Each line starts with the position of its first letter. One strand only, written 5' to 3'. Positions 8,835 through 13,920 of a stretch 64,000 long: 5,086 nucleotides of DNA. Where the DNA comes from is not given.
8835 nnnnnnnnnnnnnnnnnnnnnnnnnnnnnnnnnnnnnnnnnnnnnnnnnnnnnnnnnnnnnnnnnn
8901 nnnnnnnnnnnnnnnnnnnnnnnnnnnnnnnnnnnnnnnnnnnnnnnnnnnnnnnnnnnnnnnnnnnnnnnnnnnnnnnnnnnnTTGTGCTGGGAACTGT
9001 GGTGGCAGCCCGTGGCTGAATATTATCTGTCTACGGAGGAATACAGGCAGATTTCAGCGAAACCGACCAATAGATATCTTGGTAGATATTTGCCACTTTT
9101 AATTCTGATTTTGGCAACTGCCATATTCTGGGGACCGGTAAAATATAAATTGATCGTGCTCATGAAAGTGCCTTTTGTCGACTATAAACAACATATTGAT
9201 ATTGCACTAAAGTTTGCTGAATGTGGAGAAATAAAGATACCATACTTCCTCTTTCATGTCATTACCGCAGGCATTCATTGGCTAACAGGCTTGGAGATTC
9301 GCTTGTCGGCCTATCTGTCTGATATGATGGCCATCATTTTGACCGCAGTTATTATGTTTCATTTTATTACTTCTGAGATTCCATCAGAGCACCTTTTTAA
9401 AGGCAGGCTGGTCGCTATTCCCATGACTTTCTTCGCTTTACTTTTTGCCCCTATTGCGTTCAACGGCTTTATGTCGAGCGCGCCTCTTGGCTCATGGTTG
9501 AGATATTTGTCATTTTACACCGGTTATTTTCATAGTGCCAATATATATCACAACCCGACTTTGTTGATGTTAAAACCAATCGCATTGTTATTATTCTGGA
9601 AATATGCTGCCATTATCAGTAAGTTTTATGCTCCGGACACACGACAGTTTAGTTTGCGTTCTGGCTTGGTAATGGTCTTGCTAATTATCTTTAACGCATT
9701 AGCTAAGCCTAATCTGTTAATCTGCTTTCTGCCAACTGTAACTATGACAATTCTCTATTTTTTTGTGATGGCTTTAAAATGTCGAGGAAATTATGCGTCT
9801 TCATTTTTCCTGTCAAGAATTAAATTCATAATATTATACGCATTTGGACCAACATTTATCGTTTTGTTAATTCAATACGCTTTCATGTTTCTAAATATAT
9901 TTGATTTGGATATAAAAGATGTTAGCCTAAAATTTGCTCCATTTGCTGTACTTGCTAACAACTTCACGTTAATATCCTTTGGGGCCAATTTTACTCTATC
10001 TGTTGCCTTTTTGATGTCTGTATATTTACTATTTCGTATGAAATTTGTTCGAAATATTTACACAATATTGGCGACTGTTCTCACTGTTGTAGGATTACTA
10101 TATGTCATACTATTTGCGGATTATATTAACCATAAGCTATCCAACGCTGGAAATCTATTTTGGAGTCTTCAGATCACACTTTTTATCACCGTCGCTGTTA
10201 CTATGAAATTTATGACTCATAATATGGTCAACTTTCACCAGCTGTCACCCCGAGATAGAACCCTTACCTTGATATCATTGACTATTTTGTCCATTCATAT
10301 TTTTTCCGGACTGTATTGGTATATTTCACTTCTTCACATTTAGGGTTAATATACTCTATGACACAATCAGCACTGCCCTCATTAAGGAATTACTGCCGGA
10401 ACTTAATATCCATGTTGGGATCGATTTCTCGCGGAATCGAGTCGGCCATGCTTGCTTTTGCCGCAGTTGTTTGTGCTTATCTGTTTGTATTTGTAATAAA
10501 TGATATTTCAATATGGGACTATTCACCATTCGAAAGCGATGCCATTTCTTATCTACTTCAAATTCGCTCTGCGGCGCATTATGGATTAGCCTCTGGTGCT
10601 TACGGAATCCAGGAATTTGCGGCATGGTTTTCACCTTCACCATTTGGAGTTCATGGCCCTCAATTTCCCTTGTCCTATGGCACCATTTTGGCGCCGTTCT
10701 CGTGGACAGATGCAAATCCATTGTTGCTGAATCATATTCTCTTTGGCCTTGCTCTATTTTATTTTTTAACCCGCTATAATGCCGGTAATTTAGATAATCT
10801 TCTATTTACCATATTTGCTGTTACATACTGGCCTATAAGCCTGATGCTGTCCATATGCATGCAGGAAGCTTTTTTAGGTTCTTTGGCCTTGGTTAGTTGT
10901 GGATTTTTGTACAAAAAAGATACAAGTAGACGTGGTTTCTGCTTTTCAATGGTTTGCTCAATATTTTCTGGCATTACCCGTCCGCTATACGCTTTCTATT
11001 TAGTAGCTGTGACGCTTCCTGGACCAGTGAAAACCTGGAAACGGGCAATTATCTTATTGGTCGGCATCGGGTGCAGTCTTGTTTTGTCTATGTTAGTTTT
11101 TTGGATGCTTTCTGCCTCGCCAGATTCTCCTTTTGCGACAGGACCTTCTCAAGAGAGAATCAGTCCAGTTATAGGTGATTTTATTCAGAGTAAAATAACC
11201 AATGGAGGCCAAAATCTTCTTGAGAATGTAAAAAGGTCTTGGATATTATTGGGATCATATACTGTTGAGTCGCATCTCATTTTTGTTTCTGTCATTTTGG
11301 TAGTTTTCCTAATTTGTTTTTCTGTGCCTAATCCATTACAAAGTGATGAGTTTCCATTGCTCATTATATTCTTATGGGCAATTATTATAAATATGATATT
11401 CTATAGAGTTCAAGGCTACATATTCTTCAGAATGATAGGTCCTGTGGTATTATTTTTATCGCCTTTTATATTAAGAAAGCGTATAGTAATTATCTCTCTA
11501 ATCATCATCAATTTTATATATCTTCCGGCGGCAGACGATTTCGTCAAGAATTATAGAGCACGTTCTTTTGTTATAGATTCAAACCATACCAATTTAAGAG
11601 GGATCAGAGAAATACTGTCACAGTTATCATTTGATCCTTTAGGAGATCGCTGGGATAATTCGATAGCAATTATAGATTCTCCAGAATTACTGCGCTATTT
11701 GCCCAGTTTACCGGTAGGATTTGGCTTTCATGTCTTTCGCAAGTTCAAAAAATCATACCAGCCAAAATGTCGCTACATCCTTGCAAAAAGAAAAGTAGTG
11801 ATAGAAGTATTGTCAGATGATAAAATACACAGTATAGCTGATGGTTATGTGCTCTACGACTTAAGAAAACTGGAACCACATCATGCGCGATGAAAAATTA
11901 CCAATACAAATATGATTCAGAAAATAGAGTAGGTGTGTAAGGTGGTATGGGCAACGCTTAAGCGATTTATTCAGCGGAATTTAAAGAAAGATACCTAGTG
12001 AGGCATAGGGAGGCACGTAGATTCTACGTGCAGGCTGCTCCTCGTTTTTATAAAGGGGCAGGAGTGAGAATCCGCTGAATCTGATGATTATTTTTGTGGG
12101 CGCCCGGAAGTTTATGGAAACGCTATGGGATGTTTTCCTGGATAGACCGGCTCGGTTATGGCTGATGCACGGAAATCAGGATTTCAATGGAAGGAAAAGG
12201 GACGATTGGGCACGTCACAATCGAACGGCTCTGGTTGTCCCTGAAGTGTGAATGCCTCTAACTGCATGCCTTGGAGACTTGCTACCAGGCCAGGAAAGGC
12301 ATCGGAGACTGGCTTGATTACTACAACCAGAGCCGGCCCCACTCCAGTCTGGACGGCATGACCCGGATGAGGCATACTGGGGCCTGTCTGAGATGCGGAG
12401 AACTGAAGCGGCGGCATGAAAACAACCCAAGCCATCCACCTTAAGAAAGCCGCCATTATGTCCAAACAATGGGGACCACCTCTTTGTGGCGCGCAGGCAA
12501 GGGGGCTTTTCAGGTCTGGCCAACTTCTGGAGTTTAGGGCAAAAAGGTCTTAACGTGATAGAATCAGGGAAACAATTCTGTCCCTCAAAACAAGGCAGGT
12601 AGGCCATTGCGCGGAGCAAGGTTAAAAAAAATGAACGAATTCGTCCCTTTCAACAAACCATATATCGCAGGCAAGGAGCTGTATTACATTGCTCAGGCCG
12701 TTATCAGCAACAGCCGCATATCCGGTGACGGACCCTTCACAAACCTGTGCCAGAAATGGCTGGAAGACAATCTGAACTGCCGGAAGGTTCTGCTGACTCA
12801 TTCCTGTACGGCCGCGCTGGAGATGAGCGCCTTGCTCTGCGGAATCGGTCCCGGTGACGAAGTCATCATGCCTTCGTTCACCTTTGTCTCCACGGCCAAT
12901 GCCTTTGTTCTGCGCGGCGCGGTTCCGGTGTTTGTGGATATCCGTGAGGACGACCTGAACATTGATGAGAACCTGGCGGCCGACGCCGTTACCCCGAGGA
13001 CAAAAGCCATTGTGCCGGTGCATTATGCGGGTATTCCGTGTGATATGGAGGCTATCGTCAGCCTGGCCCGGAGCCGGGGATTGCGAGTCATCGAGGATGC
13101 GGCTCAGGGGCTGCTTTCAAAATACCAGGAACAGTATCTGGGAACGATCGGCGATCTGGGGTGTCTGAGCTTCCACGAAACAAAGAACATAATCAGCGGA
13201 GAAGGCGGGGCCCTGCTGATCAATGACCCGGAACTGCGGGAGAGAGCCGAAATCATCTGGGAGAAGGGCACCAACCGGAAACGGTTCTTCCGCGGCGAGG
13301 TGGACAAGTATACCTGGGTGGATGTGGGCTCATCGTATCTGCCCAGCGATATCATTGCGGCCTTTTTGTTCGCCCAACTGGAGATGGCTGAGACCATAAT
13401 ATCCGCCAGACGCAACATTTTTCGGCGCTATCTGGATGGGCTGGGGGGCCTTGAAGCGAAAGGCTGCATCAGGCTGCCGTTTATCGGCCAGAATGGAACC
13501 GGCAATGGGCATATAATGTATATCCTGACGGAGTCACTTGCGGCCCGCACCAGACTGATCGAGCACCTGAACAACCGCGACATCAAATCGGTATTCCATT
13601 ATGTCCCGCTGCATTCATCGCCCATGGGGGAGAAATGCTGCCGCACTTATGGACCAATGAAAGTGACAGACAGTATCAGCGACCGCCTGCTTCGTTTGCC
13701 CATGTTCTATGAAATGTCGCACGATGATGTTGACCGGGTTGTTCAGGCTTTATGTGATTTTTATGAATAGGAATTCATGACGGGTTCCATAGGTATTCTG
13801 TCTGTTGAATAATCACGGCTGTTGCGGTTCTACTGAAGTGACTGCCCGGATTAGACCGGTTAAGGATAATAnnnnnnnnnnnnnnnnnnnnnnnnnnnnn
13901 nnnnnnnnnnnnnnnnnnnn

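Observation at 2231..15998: Arn-like periplasmic glycosylation pathway apparently rebuilt around a dTDP-4-amino-6-deoxyhexose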

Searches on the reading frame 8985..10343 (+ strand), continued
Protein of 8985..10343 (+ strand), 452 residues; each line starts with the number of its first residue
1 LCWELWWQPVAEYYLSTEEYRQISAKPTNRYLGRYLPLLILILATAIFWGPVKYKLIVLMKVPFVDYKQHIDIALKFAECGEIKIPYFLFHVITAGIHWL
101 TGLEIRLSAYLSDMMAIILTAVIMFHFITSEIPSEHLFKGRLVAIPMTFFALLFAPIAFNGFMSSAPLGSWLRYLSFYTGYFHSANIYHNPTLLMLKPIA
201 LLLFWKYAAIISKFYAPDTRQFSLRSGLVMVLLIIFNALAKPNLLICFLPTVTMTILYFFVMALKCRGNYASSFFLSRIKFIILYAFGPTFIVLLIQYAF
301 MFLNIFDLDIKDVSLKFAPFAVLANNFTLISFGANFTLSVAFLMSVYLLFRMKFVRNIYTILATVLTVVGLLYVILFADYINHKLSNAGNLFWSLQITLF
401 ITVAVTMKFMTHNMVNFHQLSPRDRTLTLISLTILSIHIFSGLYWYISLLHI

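Call 88: search_protein_families(library=pfam, proteins=[L087:6837-9221:+, L099:4343-6379:+, L099:13063-15093:+, L099:10954-12978:+, L099:2413-4326:+, L100:5090-7213:-, L102:4160-6931:+, L103:654-3038:-, L105:145-1473:+, L085:160-1638:+], max_evalue=0.01)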
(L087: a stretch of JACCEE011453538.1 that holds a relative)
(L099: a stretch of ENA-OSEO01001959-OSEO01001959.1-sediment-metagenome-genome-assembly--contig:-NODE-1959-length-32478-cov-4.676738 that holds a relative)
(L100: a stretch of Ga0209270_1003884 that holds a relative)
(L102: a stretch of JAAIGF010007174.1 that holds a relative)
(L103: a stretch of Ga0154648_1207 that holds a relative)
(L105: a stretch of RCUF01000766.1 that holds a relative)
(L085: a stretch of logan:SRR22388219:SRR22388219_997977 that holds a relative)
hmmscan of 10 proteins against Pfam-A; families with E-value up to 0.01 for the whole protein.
L087:6837-9221:+ (795 aa): 4 families
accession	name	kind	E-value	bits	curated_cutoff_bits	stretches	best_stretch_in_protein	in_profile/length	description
PF13424.12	TPR_12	-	5.5e-08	33.3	30.1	1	525-587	8-70/77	Tetratricopeptide repeat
PF10602.15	RPN7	-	5.3e-05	23.4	29.6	0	668-718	23-72/174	26S proteasome subunit RPN7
PF07719.23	TPR_2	-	0.0003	21.1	27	0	568-595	7-34/34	Tetratricopeptide repeat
PF13428.12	TPR_14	-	0.0023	18.9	23.5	0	566-598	5-37/44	Tetratricopeptide repeat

L099:4343-6379:+ (679 aa): 1 family
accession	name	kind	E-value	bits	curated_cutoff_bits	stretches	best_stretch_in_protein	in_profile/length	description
PF13231.12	PMT_2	-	9.7e-06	26.3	26.1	1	174-321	11-153/160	Dolichyl-phosphate-mannose-protein mannosyltransferase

L099:13063-15093:+ (677 aa): 1 family
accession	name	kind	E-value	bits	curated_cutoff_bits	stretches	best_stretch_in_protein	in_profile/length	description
PF23300.3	HEAT_Nup120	-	0.0059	16.9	29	0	568-640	81-157/170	Nucleoporin Nup120, HEAT repeats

L099:10954-12978:+ (675 aa): 0 families

L099:2413-4326:+ (638 aa): 1 family
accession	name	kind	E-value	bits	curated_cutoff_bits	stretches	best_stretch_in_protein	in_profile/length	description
PF09971.14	DUF2206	-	0.009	15.4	35.6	0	417-469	154-203/368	Predicted membrane protein (DUF2206)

L100:5090-7213:- (708 aa): 3 families
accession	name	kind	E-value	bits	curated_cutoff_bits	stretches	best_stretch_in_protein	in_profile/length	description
PF00015.26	MCPsignal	-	4.2e-45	154.1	34.6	1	451-630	6-171/172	Methyl-accepting chemotaxis protein (MCP) signalling domain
PF00672.30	HAMP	-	1.1e-12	48.4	25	1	250-302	1-52/53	HAMP domain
PF02403.27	Seryl_tRNA_N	-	0.0025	18.5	28.2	1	616-700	23-107/108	Seryl-tRNA synthetase N-terminal domain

L102:4160-6931:+ (924 aa): 1 family
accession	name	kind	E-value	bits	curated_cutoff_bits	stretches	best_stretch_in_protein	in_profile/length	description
PF09586.16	YfhO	-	3.3e-96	323.9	28.5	1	13-893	3-835/835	Bacterial membrane protein YfhO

L103:654-3038:- (795 aa): 0 families

L105:145-1473:+ (443 aa): 1 family
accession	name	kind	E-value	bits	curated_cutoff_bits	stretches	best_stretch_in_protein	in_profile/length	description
PF02366.24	PMT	-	0.00067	19.7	22.7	1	103-247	82-234/245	Dolichyl-phosphate-mannose-protein mannosyltransferase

L085:160-1638:+ (493 aa): 0 families

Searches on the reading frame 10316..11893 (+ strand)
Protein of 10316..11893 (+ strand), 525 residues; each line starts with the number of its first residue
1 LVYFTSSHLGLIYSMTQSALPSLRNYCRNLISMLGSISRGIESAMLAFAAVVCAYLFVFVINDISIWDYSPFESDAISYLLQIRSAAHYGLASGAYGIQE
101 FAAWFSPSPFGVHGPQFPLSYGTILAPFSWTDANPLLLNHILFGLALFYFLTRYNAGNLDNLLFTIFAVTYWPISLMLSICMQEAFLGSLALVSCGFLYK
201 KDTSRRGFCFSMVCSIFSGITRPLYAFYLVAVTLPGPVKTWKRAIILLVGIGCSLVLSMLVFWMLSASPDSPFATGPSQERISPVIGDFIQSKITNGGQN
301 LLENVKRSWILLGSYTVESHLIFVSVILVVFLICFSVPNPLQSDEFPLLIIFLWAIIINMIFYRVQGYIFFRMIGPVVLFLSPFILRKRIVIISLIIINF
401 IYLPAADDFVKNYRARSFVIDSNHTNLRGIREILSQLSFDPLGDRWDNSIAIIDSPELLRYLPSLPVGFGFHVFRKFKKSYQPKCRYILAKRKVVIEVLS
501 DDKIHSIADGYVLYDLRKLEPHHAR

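Call 5: search_protein_families(library=pfam, proteins=[window:10316-11893:+], max_evalue=0.01)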
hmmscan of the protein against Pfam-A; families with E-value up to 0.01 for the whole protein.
window:10316-11893:+ (525 aa): 0 families

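Call 7: search_protein_families(library=ncbifam, proteins=[window:10316-11893:+], max_evalue=0.01)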
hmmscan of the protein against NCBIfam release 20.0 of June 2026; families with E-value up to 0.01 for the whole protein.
window:10316-11893:+ (525 aa): 0 families

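Call 30: find_homologous_proteins(query=window:10358-11893:+)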
Query window:10358-11893:+ (511 aa): 1 proteins with E <= 0.001 among 8000 candidates.
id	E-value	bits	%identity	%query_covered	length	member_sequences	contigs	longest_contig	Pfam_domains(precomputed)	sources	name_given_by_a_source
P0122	0.0e+0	1148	100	100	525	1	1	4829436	-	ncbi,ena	-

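Call 77: predict_structure(protein=window:10358-11890:+)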
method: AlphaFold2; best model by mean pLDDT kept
length: 511 residues; sequences in the alignment: 1
mean_pLDDT: 41.3   pTM: 0.28
mean pLDDT of the five models: 41.3, 41.1, 34.8, 34.7, 33.7
residues with pLDDT >= 90: 0; 70-90: 0; 50-70: 42; < 50: 469
segments of 3 or more residues with pLDDT < 50: 1-205, 207-209, 211-213, 218-223, 249-312, 317-328, 341-360, 362-473, 476-497, 504-511
pLDDT, mean of each block of 10 residues (from residue 1): 43 46 40 45 40 40 39 38 37 33 32 31 42 41 41 40 38 41 42 45 47 47 51 55 49 40 36 39 40 35 42 47 44 52 45 41 44 44 40 33 36 40 35 39 43 32 34 46 40 48 46 32
secondary structure, 60 per line:
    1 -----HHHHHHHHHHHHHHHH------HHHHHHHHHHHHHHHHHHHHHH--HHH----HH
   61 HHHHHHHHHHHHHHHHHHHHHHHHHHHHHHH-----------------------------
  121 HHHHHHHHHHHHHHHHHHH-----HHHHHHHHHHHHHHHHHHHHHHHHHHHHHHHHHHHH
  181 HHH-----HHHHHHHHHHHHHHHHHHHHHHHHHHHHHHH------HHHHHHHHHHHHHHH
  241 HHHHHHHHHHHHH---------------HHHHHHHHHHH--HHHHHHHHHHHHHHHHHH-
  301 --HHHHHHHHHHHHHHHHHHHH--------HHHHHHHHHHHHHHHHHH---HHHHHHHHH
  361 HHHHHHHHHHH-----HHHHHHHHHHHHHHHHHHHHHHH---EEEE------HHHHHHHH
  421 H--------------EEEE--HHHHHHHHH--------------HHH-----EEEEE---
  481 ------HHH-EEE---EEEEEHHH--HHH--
elements in order: H6-21 H28-49 H59-91 H121-139 H145-183 H189-219 H226-253 H269-279 H282-299 H303-322 H331-348 H352-371 H377-399 E403-406 H413-421 E436-439 H442-450 E473-477 E491-493 E497-501

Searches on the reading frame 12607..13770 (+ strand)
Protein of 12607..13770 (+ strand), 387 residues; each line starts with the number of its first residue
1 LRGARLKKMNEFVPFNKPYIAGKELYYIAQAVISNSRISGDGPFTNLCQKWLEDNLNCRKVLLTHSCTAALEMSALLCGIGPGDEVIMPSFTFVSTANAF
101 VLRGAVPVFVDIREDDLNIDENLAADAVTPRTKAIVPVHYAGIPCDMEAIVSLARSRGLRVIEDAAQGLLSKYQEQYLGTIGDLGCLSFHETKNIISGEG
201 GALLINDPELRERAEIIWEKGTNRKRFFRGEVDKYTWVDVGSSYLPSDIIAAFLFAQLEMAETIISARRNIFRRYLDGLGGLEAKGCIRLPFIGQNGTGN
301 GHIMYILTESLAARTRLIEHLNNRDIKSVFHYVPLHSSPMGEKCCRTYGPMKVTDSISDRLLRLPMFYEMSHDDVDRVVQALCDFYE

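Call 5: search_protein_families(library=pfam, proteins=[window:12607-13770:+], max_evalue=0.01)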
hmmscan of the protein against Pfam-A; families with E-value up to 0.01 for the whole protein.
window:12607-13770:+ (387 aa): 2 families
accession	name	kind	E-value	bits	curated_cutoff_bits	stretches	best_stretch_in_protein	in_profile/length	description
PF01041.23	DegT_DnrJ_EryC1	-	5.6e-88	296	19.8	1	29-382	11-359/360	DegT/DnrJ/EryC1/StrS aminotransferase family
PF00155.27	Aminotran_1_2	-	8.1e-05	22.4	19.7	1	59-135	67-150/361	Aminotransferase class I and II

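Call 7: search_protein_families(library=ncbifam, proteins=[window:12607-13770:+], max_evalue=0.01)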
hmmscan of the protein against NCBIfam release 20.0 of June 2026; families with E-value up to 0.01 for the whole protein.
window:12607-13770:+ (387 aa): 25 families
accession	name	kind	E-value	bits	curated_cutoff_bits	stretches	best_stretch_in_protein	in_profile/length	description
NF008687.0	PRK11706.1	equivalog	4.4e-173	575.3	375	1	13-386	2-374/375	dTDP-4-amino-4,6-dideoxygalactose transaminase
TIGR02379.1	ECA_wecE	subfamily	1.1e-164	547.7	434.85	1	12-387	1-376/376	dTDP-4-amino-4,6-dideoxy-D-glucose transaminase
NF008658.2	PRK11658.1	equivalog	2.4e-63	214.1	631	1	9-384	1-375/379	UDP-4-amino-4-deoxy-L-arabinose aminotransferase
TIGR03588.1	PseC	equivalog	4.6e-62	210.1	423.5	1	14-383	3-377/380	UDP-4-amino-4,6-dideoxy-N-acetyl-beta-L-altrosamine transaminase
TIGR04181.1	NHT_00031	hypoth_equivalog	1.4e-56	192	420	1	13-365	1-357/359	LegC family aminotransferase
NF011936.0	PRK15407.1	equivalog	4.2e-44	150.9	423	1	19-385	43-435/440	lipopolysaccharide biosynthesis protein RfbH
TIGR04427.1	PLP_DesI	equivalog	1.3e-38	133.1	650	1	30-380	39-377/390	dTDP-4-dehydro-6-deoxyglucose aminotransferase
NF005817.0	PRK07683.1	equivalog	5.2e-08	32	575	1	60-144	91-177/387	aminotransferase A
NF006488.0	PRK08912.1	equivalog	3e-07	29.7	498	1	59-136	88-164/387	aminotransferase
NF041364.1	GntC_guanitoxin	equivalog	7.5e-07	28.4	415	1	56-166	58-175/356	guanitoxin biosynthesis PLP-dependent (S)-gamma-hydroxy-L-arginine cyclodehydratase GntC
NF005816.0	PRK07682.1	equivalog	8.6e-07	27.9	620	1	60-167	92-205/390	aminotransferase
NF005732.0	PRK07550.1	equivalog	8.7e-07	28.3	366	1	53-164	88-205/389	aminotransferase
NF004770.0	PRK06108.1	subfamily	2.6e-06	26.5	422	1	55-167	93-212/396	pyridoxal phosphate-dependent aminotransferase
NF009079.0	PRK12414.1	subfamily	1e-05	24.8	481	1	66-136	98-167/384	methionine aminotransferase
NF006569.0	PRK09082.1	subfamily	1.2e-05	24.6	420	1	60-136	93-168/386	methionine aminotransferase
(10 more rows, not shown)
